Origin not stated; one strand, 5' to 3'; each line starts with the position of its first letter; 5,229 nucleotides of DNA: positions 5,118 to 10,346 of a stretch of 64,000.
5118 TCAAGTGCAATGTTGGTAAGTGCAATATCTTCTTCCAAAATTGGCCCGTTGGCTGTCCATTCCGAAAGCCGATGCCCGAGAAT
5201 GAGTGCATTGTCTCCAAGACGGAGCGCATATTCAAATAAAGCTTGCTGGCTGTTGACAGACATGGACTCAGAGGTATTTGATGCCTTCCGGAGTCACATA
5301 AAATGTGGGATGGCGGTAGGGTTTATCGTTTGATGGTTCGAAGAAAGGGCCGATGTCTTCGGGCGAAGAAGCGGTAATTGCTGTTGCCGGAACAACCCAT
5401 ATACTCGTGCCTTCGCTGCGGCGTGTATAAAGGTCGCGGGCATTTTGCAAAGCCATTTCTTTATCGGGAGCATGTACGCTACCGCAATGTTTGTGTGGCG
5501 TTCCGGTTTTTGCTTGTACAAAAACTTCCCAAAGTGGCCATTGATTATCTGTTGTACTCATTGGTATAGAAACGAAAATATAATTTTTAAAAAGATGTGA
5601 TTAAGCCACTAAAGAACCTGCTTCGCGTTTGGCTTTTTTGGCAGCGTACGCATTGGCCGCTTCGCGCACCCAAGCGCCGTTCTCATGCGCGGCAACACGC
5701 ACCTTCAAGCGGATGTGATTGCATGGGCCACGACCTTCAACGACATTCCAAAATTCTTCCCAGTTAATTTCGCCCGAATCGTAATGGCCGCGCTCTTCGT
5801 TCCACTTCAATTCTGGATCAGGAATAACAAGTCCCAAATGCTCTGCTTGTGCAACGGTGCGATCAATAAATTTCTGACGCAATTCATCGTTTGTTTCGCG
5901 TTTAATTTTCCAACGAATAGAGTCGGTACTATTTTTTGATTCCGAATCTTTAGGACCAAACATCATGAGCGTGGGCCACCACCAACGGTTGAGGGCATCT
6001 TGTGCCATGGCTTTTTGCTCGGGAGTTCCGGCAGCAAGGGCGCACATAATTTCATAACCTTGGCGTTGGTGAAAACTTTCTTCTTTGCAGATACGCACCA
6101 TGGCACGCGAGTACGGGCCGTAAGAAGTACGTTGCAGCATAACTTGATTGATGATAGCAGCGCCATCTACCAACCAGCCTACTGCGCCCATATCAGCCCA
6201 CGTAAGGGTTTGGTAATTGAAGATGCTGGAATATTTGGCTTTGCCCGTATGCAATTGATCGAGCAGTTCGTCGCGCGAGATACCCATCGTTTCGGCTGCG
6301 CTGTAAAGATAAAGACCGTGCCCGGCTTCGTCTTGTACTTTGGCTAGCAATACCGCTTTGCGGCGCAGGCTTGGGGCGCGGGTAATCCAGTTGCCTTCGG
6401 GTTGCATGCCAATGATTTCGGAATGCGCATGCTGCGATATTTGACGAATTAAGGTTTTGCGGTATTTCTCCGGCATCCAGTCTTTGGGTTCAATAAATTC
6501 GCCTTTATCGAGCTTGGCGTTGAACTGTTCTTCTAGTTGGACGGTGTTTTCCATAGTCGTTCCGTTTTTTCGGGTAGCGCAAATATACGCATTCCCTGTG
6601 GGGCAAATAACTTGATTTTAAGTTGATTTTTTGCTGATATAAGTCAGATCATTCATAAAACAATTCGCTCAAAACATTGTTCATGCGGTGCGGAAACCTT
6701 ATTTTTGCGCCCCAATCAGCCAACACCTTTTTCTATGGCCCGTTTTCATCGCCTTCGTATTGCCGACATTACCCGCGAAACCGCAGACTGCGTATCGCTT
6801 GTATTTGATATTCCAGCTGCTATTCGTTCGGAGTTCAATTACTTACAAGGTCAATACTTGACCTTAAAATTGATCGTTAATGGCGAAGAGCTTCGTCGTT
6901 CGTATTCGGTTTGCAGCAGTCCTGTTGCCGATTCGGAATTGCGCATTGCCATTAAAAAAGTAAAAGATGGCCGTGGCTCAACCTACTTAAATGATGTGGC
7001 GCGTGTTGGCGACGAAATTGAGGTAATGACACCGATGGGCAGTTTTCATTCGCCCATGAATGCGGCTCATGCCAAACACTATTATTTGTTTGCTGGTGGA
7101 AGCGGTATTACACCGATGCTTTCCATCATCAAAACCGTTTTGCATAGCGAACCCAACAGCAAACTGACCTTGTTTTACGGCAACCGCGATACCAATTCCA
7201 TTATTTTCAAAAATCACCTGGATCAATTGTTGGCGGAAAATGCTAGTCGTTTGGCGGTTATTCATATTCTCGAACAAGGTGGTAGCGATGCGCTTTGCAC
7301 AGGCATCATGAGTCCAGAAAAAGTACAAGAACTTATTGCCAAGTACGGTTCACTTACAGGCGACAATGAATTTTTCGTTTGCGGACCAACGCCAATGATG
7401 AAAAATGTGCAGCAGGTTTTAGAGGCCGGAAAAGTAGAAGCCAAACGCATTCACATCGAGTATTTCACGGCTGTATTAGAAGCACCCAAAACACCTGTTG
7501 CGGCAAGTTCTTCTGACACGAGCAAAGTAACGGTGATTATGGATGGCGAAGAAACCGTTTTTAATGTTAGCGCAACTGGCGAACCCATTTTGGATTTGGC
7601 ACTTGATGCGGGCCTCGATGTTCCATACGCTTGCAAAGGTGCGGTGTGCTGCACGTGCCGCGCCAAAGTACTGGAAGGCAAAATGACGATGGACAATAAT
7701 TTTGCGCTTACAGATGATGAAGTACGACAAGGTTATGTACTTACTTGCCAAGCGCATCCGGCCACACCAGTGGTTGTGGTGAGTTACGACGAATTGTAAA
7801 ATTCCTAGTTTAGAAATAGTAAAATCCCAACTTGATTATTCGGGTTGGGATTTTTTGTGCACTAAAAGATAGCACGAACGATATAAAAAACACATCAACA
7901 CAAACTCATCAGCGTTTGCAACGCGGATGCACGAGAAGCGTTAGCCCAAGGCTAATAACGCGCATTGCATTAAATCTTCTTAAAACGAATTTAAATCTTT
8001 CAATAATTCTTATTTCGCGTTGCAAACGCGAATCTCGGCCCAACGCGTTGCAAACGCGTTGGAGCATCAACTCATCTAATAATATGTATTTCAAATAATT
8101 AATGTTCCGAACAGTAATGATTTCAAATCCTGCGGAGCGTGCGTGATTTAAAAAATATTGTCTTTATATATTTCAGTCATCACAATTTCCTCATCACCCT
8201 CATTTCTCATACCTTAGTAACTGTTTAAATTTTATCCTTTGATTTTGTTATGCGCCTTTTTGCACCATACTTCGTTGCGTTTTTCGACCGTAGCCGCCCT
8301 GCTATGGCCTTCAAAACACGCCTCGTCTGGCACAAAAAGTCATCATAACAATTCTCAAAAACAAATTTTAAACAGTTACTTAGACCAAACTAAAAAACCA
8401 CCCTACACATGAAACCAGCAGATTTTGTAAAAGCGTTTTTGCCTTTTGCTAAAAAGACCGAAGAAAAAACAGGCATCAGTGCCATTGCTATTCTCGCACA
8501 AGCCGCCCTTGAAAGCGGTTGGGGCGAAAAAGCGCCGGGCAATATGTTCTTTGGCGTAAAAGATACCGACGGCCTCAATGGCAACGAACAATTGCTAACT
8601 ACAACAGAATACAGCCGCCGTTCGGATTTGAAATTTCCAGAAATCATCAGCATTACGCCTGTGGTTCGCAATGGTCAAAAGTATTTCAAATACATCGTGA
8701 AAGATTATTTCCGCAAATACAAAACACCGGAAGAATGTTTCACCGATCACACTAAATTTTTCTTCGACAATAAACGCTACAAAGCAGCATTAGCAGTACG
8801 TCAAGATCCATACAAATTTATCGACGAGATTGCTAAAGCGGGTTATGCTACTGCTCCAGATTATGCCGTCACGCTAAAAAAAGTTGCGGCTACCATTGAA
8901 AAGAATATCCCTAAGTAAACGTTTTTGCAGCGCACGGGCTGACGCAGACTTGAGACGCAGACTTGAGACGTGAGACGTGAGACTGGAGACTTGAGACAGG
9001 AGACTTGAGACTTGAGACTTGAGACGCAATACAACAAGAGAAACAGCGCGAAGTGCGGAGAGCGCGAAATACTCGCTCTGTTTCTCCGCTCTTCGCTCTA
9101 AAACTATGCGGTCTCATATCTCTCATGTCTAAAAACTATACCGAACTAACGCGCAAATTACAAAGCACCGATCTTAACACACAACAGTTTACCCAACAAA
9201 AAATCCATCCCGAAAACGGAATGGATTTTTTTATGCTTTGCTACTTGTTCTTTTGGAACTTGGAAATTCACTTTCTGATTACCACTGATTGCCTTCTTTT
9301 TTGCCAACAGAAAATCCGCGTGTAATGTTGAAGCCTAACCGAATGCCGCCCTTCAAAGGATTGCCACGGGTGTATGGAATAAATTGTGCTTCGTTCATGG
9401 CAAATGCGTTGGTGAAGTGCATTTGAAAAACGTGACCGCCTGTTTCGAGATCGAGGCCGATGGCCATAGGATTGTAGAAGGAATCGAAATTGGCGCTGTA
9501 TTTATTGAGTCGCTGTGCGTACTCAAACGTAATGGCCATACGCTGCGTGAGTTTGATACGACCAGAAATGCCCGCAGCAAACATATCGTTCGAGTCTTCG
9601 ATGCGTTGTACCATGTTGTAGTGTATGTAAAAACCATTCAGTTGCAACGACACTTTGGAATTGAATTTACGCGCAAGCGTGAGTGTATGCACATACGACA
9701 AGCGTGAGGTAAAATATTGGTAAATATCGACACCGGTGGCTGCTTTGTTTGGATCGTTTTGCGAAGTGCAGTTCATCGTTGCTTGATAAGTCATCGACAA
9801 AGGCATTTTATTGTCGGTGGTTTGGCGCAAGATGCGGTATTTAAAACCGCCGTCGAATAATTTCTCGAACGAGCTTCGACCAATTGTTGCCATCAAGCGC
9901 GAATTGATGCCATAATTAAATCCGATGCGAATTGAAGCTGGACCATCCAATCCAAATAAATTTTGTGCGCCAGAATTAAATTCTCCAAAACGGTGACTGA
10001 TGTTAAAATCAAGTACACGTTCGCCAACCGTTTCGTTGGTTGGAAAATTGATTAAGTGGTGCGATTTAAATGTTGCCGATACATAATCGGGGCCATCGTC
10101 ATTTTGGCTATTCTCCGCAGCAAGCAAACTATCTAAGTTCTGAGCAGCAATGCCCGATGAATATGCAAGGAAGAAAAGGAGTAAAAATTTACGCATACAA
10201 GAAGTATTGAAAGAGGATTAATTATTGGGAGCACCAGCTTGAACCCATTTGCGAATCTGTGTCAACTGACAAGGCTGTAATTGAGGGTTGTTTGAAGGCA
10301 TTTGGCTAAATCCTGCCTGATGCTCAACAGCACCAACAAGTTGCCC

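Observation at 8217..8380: MITE-like repeat of about 165 bp with 13–14 bp terminal inverted repeats, present in three copies in 64 kb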

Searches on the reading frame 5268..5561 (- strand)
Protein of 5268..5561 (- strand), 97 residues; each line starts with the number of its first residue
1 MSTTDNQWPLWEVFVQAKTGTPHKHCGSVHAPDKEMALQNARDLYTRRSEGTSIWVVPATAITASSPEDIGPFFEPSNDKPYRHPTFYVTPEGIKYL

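Call 53: find_encoding_contigs(protein=window:5268-5561:-, flank=10000, max_places=8)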
Protein window:5268-5561:- (97 aa): 1 contig read that carries it; 1 place shown.
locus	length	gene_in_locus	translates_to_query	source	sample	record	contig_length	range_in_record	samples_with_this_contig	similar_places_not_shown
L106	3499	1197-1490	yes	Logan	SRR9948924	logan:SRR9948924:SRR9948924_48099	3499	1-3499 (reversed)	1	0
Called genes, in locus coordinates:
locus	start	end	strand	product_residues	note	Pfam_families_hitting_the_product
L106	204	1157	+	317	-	PF05138:PaaA_PaaC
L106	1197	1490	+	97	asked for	PF06243:PaaB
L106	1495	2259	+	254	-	PF05138:PaaA_PaaC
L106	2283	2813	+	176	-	PF01883:FeS_assembly_P, PF23451:Zn_ribbon_PaaD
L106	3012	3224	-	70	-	-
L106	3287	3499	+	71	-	?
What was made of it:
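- On Bacterial MITE (non-autonomous DNA transposon): Copy 1 was not testable (call 53).
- The empty site for copy 1 could not be examined, because the congener locus was not retrievable (call 53).
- Tried and rejected: The PaaB look-up returned only the source strain's own short-read contig, so copy 1's empty site stayed untested (call 53).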

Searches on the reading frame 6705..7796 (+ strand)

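Call 81: search_protein_families(library=pfam, proteins=[window:6705-7796:+], max_evalue=0.001)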
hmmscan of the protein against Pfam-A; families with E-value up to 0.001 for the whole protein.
window:6705-7796:+ (364 aa): 4 families
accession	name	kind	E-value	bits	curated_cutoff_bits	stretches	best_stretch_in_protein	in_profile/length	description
PF00175.26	NAD_binding_1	-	5.1e-18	66.1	22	1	129-236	2-108/109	Oxidoreductase NAD-binding domain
PF00111.32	Fer2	-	9.2e-16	58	21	1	279-352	3-76/77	2Fe-2S iron-sulfur cluster binding domain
PF00970.30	FAD_binding_6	-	8e-14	52.2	21.1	1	18-115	3-98/99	Oxidoreductase FAD-binding domain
PF08030.17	NAD_binding_6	-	2.7e-06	27.9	22.2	1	127-182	5-66/156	Ferric reductase NAD binding domain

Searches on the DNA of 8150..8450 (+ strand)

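Call 31: search_dna_similar(query=window:8217-8379:+, collection=plasmids, mode=distant, max_evalue=0.01)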
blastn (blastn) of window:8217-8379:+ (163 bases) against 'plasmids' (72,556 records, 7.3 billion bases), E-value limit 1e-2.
No match.

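Call 79: search_rna_families(source=window, start=8150, end=8450, threshold=evalue, max_evalue=1)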
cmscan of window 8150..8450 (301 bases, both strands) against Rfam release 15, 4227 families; matches with E-value up to 1: 1.
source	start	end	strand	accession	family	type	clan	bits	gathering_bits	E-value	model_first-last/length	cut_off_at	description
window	8213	8384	+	RF04097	MIR2630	Gene; miRNA;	-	22.9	144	0.014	1-229/229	no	MIR2630 microRNA precursor family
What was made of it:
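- On Rfam structured RNA families: In E-value mode the only match is MIR2630 at 22.9 bits against a threshold of 144 (call 79).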

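Call 91: search_dna_similar(query=window:8217-8379:+, collection=phages, mode=distant, max_evalue=0.1)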
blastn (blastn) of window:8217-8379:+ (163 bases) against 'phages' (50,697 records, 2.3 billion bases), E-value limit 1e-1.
No match.

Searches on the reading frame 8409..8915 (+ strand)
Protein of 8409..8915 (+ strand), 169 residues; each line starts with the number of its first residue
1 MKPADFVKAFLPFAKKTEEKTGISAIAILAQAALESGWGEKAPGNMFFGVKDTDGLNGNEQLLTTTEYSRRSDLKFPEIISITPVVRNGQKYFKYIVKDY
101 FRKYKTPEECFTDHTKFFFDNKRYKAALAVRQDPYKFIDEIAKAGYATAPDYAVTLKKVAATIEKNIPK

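Call 47: find_related_loci(query=window:8409-8915:+, collection=metagenome_contigs, flank=3000)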
Query window:8409-8915:+ (169 aa) in metagenome_contigs; peptide patterns used: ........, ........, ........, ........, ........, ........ (x = any residue, [..] = any of these).
301 stretches matched a pattern; 122 encode a relative of the query (tblastn E <= 1e-3); the best 80 are kept; 80 distinct loci.
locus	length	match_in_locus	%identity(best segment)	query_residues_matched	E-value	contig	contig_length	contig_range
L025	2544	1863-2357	83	1-165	1e-96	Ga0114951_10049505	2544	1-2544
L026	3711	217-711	80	1-165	8e-91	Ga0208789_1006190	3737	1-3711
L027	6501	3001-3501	78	1-167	2e-88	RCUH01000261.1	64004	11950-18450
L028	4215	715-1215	82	1-167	8e-85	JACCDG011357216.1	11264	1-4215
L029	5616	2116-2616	81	1-167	4e-85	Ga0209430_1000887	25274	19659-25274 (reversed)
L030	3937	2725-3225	81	1-167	3e-85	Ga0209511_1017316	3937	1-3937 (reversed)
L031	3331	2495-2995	74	1-167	5e-85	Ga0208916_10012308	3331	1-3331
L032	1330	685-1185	76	1-167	2e-90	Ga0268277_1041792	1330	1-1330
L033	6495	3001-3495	83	1-165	2e-84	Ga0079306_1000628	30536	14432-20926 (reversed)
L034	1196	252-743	82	1-164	5e-91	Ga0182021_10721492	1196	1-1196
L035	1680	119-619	79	1-167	2e-88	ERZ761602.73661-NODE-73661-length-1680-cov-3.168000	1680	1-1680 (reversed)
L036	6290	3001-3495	78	1-165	5e-83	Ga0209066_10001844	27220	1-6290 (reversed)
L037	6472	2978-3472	80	1-165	2e-83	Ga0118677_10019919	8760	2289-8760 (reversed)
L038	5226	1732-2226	78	1-165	3e-83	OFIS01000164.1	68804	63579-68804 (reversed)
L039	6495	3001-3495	78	1-165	5e-83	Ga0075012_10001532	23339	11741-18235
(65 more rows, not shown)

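Call 81: search_protein_families(library=pfam, proteins=[window:8409-8915:+], max_evalue=0.001)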
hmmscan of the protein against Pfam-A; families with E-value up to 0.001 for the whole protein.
window:8409-8915:+ (169 aa): 1 family
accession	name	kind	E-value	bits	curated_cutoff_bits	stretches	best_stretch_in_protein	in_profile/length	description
PF01832.25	Glucosaminidase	-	1.5e-25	90.7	30.2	1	12-163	2-121/123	Mannosyl-glycoprotein endo-beta-N-acetylglucosaminidase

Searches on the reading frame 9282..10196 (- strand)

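Call 81: search_protein_families(library=pfam, proteins=[window:9282-10196:-], max_evalue=0.001)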
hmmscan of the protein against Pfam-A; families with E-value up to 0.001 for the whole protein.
window:9282-10196:- (305 aa): 1 family
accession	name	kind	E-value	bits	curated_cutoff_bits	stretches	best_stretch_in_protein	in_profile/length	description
PF19089.6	DUF5777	-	1.9e-87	293.1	23.1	1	43-295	1-247/247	Membrane bound beta barrel domain (DUF5777)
